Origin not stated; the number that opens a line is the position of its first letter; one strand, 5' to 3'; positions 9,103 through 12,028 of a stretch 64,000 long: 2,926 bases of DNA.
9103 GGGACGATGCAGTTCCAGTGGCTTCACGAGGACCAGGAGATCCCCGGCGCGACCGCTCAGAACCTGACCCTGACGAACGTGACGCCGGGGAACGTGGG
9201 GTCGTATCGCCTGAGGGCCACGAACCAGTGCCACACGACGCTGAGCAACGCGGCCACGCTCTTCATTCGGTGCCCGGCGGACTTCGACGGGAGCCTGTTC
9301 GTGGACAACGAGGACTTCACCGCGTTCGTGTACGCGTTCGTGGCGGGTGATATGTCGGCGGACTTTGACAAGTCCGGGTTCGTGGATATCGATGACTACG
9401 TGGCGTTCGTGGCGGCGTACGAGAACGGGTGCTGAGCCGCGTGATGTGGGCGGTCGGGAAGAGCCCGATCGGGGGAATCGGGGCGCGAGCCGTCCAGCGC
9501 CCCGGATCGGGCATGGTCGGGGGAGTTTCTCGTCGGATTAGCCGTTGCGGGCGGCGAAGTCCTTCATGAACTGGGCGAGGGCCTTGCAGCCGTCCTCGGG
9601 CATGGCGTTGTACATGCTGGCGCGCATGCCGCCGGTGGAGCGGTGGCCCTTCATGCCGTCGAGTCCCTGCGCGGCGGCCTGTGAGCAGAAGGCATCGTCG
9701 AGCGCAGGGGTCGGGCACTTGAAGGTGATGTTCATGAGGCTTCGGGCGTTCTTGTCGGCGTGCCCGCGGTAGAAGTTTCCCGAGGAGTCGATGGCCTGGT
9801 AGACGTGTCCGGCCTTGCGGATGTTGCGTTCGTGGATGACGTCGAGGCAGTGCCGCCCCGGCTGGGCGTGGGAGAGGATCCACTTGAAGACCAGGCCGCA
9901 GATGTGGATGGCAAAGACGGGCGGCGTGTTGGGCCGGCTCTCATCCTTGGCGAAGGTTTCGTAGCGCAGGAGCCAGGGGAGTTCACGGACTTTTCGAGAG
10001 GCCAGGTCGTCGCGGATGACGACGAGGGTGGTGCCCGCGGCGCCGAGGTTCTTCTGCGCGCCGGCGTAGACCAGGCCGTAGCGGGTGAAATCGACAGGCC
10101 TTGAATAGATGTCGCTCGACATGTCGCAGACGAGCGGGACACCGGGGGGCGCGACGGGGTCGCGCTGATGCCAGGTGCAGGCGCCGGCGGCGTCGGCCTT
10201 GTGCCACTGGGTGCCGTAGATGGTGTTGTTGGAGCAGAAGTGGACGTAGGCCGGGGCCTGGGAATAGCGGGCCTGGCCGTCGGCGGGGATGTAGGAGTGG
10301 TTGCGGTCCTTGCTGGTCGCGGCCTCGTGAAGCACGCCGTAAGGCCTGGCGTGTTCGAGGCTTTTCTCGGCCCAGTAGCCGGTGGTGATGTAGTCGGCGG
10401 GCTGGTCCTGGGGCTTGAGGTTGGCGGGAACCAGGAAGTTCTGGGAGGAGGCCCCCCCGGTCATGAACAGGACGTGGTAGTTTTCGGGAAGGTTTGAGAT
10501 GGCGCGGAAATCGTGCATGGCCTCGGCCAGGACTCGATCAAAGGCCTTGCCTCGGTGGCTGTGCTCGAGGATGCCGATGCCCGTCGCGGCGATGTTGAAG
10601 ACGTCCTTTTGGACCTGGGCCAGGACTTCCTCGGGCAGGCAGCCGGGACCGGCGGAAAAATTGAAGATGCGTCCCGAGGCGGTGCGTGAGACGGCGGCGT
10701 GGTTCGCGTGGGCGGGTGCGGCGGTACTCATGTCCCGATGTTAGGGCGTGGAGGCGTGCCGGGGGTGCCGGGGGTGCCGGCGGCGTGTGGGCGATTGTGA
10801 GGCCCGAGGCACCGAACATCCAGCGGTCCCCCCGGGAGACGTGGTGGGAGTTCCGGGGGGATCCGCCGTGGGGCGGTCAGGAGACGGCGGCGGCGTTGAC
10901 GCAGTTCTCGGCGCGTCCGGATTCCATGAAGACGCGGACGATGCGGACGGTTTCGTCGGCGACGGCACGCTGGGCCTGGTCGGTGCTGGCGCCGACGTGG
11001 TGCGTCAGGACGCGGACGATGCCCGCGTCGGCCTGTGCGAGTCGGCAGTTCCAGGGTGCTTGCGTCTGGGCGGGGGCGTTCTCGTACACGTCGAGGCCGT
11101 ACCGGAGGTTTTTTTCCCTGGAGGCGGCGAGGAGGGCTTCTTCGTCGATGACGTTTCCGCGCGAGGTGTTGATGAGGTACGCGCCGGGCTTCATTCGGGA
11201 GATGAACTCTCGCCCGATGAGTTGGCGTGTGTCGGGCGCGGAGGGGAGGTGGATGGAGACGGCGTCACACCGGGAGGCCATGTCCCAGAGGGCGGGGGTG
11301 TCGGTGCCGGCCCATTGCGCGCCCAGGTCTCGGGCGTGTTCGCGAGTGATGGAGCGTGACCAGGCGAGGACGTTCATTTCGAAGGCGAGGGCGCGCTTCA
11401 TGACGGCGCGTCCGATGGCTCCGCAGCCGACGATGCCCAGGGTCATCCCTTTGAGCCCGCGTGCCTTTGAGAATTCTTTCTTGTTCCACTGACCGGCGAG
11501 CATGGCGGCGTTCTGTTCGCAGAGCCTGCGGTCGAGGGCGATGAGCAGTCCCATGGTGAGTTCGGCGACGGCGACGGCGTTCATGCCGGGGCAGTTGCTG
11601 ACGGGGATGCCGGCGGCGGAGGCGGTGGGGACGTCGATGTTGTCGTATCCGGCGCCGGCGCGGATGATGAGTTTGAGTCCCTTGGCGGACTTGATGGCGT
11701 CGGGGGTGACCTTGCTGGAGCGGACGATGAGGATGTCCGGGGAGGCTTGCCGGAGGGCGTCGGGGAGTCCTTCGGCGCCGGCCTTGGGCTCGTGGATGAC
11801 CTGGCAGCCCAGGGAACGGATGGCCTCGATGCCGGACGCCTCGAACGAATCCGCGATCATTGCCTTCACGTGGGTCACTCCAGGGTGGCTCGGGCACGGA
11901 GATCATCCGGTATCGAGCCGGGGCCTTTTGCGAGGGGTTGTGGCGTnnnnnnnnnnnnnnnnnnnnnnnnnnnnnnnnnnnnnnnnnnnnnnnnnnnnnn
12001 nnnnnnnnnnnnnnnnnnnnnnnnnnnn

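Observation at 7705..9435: GC-type dockerin C-terminal anchors on two unrelated secreted enzymes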

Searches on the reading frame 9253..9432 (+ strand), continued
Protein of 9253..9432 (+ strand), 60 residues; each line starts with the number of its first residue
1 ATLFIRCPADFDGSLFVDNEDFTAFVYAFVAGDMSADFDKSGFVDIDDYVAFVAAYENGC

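Call 56: search_protein_families(library=pfam, proteins=[L007:9826-11430:+, L012:9155-11119:+, L073:964-4716:+, L005:6172-7092:+, L009:6176-9301:+, L004:1588-2883:+, L008:10470-11195:+, L024:7503-8399:-, L033:8813-9235:-, L023:7670-8557:-], max_evalue=0.001)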
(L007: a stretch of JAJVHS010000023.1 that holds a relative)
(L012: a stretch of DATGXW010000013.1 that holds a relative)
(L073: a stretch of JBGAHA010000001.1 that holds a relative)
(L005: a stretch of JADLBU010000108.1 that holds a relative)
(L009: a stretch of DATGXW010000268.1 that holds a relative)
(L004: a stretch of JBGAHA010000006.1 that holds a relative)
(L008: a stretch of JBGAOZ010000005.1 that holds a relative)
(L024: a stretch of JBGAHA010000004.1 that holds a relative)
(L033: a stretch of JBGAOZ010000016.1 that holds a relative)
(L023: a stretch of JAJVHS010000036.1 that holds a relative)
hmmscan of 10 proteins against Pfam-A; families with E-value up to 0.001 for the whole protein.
L007:9826-11430:+ (535 aa): 2 families
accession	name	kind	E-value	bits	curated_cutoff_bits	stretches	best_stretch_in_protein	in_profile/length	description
PF00370.27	FGGY_N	-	5.5e-62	210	28.8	1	23-276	2-245/245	FGGY family of carbohydrate kinases, N-terminal domain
PF02782.22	FGGY_C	-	8.2e-35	120.8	27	1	287-482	3-197/198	FGGY family of carbohydrate kinases, C-terminal domain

L012:9155-11119:+ (655 aa): 8 families
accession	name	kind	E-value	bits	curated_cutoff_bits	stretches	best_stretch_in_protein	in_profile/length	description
PF02518.31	HATPase_c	-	4.6e-23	82.2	26.4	1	388-509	2-110/111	Histidine kinase-, DNA gyrase B-, and HSP90-like ATPase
PF00072.30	Response_reg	-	2.2e-21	76.5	30.2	1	532-643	1-110/111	Response regulator receiver domain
PF00989.32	PAS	-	2e-11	44.3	22.6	1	149-262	2-113/113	PAS fold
PF13426.13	PAS_9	-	4.9e-11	43.3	27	1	159-264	2-103/103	PAS domain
PF08448.16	PAS_4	-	1.3e-10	41.9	23.1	1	155-266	2-109/110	PAS fold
PF13188.13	PAS_8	-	1.2e-07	31.8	21.8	1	150-201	3-55/65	PAS domain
PF00512.31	HisKA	-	1.1e-06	29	26.9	1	282-343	3-63/66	His Kinase A (phospho-acceptor) domain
PF24820.1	Diguanyl_cycl_sensor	-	3.2e-05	24.3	28.1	1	154-261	2-109/109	Diguanylate cyclase-like sensor domain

L073:964-4716:+ (1251 aa): 10 families
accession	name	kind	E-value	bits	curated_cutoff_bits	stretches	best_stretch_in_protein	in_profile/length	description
PF03924.19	CHASE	-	5.4e-42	144.1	25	1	167-352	2-183/189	CHASE domain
PF08448.16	PAS_4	-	3.8e-29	101.6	23.1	3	477-584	5-110/110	PAS fold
PF02518.31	HATPase_c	-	1.4e-27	96.7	26.4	1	976-1090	2-110/111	Histidine kinase-, DNA gyrase B-, and HSP90-like ATPase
PF13426.13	PAS_9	-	4.2e-25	88.5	27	2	478-581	2-103/103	PAS domain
PF00072.30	Response_reg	-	1.6e-22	80.2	30.2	1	1123-1235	1-108/111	Response regulator receiver domain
PF00512.31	HisKA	-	1.1e-20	73.8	26.9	1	859-927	1-65/66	His Kinase A (phospho-acceptor) domain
PF00989.32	PAS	-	5.3e-17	62.3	22.6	2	469-578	3-112/113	PAS fold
PF13188.13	PAS_8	-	2.9e-12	46.4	21.8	2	722-758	3-38/65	PAS domain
PF08447.18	PAS_3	-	1.2e-10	42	25.6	1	630-700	16-87/89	PAS fold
PF13596.12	PAS_10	-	0.00068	20.7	22.1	0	725-837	4-106/106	PAS domain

L005:6172-7092:+ (307 aa): 4 families
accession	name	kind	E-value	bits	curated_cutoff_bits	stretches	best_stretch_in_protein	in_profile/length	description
PF13649.12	Methyltransf_25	-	4.7e-15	56.5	27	1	103-195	2-97/97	Methyltransferase domain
PF08241.18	Methyltransf_11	-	2.7e-14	54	21.2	1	103-196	1-92/95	Methyltransferase domain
PF13489.12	Methyltransf_23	-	4.5e-09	36.7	27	1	102-245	26-163/164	Methyltransferase domain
PF08242.18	Methyltransf_12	-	5.5e-06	27.5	30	1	103-196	1-97/98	Methyltransferase domain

L009:6176-9301:+ (1042 aa): 5 families
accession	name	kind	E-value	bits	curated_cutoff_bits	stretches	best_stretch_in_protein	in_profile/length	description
PF23500.1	DUF7133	-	2.5e-19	70.3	27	1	70-312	16-208/385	Domain of unknown function (DUF7133)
PF13646.12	HEAT_2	-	4.6e-16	59.3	27.7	2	599-654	35-88/88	HEAT repeats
PF02985.28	HEAT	-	7.2e-09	35.5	23.5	0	600-620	5-25/31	HEAT repeat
PF13513.12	HEAT_EZ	-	2.2e-06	28.5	27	0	544-587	3-54/55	HEAT-like repeat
PF07995.17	GSDH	-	0.00018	21.4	25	1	237-446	117-321/332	Glucose / Sorbosone dehydrogenase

L004:1588-2883:+ (432 aa): 1 family
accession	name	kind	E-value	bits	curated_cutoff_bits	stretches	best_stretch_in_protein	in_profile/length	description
PF01053.26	Cys_Met_Meta_PP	-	1e-139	465.8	27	1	30-431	2-380/381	Cys/Met metabolism PLP-dependent enzyme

L008:10470-11195:+ (242 aa): 0 families

L024:7503-8399:- (299 aa): 1 family
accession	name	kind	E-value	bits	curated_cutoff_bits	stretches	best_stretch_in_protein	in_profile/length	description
PF00528.27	BPD_transp_1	-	2.1e-14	54.1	26.4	1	107-286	22-169/184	Binding-protein-dependent transport system inner membrane component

L033:8813-9235:- (141 aa): 2 families
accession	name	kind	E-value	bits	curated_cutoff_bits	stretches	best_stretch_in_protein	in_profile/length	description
PF01230.28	HIT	-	2.1e-26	92.9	21.5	1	12-108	1-97/98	HIT domain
PF11969.13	DcpS_C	-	2.9e-12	47.5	24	1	5-105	2-101/114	Scavenger mRNA decapping enzyme C-term binding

L023:7670-8557:- (296 aa): 5 families
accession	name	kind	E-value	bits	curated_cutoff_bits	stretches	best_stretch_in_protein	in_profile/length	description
PF00106.31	adh_short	-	3.8e-37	128.1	26.6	1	41-241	2-187/195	short chain dehydrogenase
PF13561.12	adh_short_C2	-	2.4e-25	89.9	27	1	46-241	1-181/236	Enoyl-(Acyl carrier protein) reductase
PF08659.16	KR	-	9.7e-06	26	22.6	1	43-157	4-120/180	KR domain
PF01370.27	Epimerase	-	3.1e-05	23.9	20.9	1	43-233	2-169/240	NAD dependent epimerase/dehydratase family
PF13460.12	NAD_binding_10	-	3.7e-05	24.1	27.2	1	46-129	1-71/184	NAD(P)H-binding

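Call 68: search_protein_families(library=ncbifam, proteins=[P0013, P0121], max_evalue=0.001)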
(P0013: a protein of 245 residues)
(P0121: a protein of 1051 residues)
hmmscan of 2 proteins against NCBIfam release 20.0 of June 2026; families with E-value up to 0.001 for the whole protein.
P0013 (245 aa): 1 family
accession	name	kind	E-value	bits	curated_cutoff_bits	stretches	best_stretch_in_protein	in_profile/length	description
NF041540.1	dockerin_GC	domain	3.1e-23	81.9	29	3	89-133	14-64/67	GC-type dockerin domain-anchored protein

P0121 (1051 aa): 8 families
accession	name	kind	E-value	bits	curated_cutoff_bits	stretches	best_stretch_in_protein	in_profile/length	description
TIGR03921.1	T7SS_mycosin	equivalog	2.3e-44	152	278.75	1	206-448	33-293/353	type VII secretion-associated serine protease mycosin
NF033595.1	denti_PrtP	equivalog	7.9e-27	94.1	300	2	156-265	184-291/606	dentilisin complex serine proteinase subunit PrtP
TIGR03895.1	protease_PatA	subfamily_domain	7.2e-17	61.4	421.05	1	225-401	1-179/606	PatA/PatG family cyanobactin maturation protease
NF040809.1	germ_prot_CspBA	exception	2.4e-14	52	1250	2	345-399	414-473/1099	bifunctional germination protease/germinant receptor pseudoprotease CspBA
NF049966.1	QH_SP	equivalog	4.4e-14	52.4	165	1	215-420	32-213/219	subtilisin-like serine protease QhpE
NF040553.1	SGO_0316_fam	subfamily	8.3e-14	50.2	1400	2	356-410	665-723/1486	SGO_0316/SGO_0317 family LPXTG-anchored serine peptidase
NF051851.1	AtpSerPepEprS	equivalog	3.4e-13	48.5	1700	1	150-409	55-328/988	autotransporter serine peptidase EprS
NF041540.1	dockerin_GC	domain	4.2e-08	33.5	29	1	443-496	1-67/67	GC-type dockerin domain-anchored protein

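Call 69: search_protein_families(library=ncbifam, proteins=[P0020, P0022, P0025], max_evalue=0.01)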
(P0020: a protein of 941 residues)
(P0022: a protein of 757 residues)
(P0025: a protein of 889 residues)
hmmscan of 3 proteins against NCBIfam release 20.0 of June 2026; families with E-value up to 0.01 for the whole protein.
P0020 (941 aa): 8 families
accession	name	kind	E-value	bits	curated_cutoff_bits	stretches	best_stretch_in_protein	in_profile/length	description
TIGR03921.1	T7SS_mycosin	equivalog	1.5e-34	119.7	278.75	1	187-464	2-296/353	type VII secretion-associated serine protease mycosin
NF033595.1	denti_PrtP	equivalog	5.1e-23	81.5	300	2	334-471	372-518/606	dentilisin complex serine proteinase subunit PrtP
NF051851.1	AtpSerPepEprS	equivalog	1.2e-09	36.8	1700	2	374-454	281-364/988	autotransporter serine peptidase EprS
NF041540.1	dockerin_GC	domain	4.5e-09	36.6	29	1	888-941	1-67/67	GC-type dockerin domain-anchored protein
NF012211.1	tand_rpt_95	domain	5.3e-09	35.9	90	1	482-559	10-84/98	tandem-95 repeat protein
TIGR03895.1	protease_PatA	subfamily_domain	2.2e-05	23.4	421.05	1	333-427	94-197/606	PatA/PatG family cyanobactin maturation protease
NF040809.1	germ_prot_CspBA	exception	8.3e-05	20.4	1250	1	372-410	434-472/1099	bifunctional germination protease/germinant receptor pseudoprotease CspBA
NF040553.1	SGO_0316_fam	subfamily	0.0053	14.4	1400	1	370-425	667-726/1486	SGO_0316/SGO_0317 family LPXTG-anchored serine peptidase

P0022 (757 aa): 1 family
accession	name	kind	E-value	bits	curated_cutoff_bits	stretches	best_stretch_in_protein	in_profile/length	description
NF041540.1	dockerin_GC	domain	6.3e-10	39.3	29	1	704-757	1-67/67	GC-type dockerin domain-anchored protein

P0025 (889 aa): 1 family
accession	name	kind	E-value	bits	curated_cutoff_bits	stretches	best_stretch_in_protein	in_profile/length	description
NF041540.1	dockerin_GC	domain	3e-07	30.7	29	1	836-889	1-67/67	GC-type dockerin domain-anchored protein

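Call 76: search_protein_families(library=pfam, alignment_id=A5, max_evalue=0.001)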
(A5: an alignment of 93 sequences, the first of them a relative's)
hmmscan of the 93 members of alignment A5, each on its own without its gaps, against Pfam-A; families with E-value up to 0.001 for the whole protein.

A. member 1, L029:3586-7089:+ (1168 aa): 7 families
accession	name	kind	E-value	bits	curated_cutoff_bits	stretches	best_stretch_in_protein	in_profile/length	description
PF23500.1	DUF7133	-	1.1e-20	74.8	27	1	76-315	16-211/385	Domain of unknown function (DUF7133)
PF13646.12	HEAT_2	-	5.1e-16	59.2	27.7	3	574-663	3-87/88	HEAT repeats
PF02985.28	HEAT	-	1.8e-12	46.7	23.5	0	574-599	4-29/31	HEAT repeat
PF00034.26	Cytochrom_C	-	2.5e-07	32.4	21.3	1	1025-1100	9-89/90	Cytochrome c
PF13513.12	HEAT_EZ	-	1.2e-06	29.3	27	0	556-595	6-53/55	HEAT-like repeat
PF13442.11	Cytochrome_CBB3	-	1.3e-06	29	27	1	1025-1097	11-68/68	Cytochrome C oxidase, cbb3-type, subunit III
PF07995.17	GSDH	-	5.8e-05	23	25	1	237-446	117-321/332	Glucose / Sorbosone dehydrogenase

B. families by the number of members that match (of 93 scanned): 176 families (the first 25 are shown)
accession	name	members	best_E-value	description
PF13191.12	AAA_16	4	7e-07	AAA ATPase domain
PF00006.31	ATP-synt_ab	2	2.7e-73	ATP synthase alpha/beta family, nucleotide-binding domain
PF00326.27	Peptidase_S9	2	4.2e-62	Prolyl oligopeptidase family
PF00015.26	MCPsignal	2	2.6e-45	Methyl-accepting chemotaxis protein (MCP) signalling domain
PF00202.27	Aminotran_3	2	2.5e-40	Aminotransferase class-III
PF00535.33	Glycos_transf_2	2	4.5e-36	Glycosyl transferase family 2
PF00528.27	BPD_transp_1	2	1.4e-24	Binding-protein-dependent transport system inner membrane component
PF13641.12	Glyco_tranf_2_3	2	3.7e-22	Glycosyltransferase like family 2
PF13649.12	Methyltransf_25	2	1.1e-06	Methyltransferase domain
PF13238.12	AAA_18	2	1.3e-05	AAA domain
PF00633.29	HHH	2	2.5e-05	Helix-hairpin-helix motif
PF13401.12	AAA_22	2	7.9e-05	AAA domain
PF07394.17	DUF1501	1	9.5e-151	Protein of unknown function (DUF1501)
PF00437.27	T2SSE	1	1.9e-132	Type II/IV secretion system protein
PF02897.21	Peptidase_S9_N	1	1.5e-124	Prolyl oligopeptidase, N-terminal beta-propeller domain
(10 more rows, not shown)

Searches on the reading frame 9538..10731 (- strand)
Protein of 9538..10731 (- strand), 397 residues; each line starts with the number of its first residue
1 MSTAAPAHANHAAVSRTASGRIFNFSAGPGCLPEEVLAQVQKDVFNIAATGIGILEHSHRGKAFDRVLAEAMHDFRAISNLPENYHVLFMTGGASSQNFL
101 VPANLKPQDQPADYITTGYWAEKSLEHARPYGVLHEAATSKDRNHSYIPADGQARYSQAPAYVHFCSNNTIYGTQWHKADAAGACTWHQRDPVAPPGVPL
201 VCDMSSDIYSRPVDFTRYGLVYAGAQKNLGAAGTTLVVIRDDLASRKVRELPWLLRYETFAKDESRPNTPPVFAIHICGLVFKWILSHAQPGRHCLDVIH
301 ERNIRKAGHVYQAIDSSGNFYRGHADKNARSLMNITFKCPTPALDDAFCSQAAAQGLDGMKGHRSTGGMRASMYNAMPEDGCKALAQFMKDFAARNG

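Call 49: search_protein_families(library=pfam, proteins=[window:9538-10731:-], max_evalue=0.0001)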
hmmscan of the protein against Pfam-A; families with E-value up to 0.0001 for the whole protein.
window:9538-10731:- (397 aa): 1 family
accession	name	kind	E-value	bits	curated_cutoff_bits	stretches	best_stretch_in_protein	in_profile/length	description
PF00266.25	Aminotran_5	-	1.8e-28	100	21.5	1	22-384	1-370/371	Aminotransferase class-V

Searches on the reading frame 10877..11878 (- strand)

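Call 49: search_protein_families(library=pfam, proteins=[window:10877-11878:-], max_evalue=0.0001)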
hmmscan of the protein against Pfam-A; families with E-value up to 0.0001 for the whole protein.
window:10877-11878:- (333 aa): 3 families
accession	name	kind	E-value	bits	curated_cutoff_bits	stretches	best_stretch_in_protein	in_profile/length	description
PF02826.25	2-Hacid_dh_C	-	1.2e-45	155.5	25.1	1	109-276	1-165/178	D-isomer specific 2-hydroxyacid dehydrogenase, NAD binding domain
PF00389.36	2-Hacid_dh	-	6.6e-26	91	24.6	1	9-328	4-134/134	D-isomer specific 2-hydroxyacid dehydrogenase, catalytic domain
PF03446.21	NAD_binding_2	-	3.5e-07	30.8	21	1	147-259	2-113/161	NAD binding domain of 6-phosphogluconate dehydrogenase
